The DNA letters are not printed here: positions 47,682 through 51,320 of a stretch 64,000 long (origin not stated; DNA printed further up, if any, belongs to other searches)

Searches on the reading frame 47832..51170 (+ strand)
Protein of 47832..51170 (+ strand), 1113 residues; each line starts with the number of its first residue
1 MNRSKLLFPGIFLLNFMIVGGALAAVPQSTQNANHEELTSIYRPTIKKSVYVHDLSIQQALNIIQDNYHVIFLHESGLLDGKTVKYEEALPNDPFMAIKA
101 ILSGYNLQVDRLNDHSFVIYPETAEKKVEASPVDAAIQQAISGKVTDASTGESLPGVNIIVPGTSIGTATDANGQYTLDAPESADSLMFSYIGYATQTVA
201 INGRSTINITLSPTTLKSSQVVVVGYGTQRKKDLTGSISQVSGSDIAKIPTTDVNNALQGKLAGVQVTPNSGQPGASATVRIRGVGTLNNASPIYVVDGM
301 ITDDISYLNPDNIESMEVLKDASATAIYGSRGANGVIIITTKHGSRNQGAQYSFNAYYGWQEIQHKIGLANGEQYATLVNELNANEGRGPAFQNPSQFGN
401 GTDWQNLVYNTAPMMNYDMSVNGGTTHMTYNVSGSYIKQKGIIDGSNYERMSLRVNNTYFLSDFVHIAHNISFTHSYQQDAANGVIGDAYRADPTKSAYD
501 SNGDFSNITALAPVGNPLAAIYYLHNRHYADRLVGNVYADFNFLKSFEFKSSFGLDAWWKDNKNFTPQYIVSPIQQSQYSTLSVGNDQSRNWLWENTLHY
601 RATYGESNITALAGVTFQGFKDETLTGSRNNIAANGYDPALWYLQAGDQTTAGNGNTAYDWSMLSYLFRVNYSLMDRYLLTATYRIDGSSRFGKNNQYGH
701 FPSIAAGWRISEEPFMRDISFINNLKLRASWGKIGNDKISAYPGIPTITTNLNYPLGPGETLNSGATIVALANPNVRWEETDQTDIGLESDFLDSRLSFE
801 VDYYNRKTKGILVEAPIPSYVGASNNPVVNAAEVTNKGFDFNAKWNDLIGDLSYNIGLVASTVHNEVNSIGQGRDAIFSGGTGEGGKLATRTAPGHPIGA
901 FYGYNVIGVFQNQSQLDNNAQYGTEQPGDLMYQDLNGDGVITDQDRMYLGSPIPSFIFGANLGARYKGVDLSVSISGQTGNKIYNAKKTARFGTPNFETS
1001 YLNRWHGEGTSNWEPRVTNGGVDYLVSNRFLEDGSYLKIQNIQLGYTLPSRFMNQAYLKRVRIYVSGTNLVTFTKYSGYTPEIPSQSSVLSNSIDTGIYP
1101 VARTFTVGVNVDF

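Call 20: search_protein_families(library=pfam, proteins=[window:47832-51170:+], max_evalue=0.0001)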
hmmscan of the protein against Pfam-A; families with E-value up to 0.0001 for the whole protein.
window:47832-51170:+ (1113 aa): 4 families
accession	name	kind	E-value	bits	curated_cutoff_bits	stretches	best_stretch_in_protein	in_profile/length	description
PF13715.12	CarbopepD_reg_2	-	3.8e-22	78.6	32.2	1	141-223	1-88/88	CarboxypepD_reg-like domain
PF00593.30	TonB_dep_Rec_b-barrel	-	8.6e-22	79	27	1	486-973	15-429/436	TonB dependent receptor-like, beta-barrel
PF07715.20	Plug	-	2.5e-20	73.4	23.9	1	231-336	2-107/107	TonB-dependent Receptor Plug Domain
PF13620.12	CarboxypepD_reg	-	3.4e-12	47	32.3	1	141-211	2-81/82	Carboxypeptidase regulatory-like domain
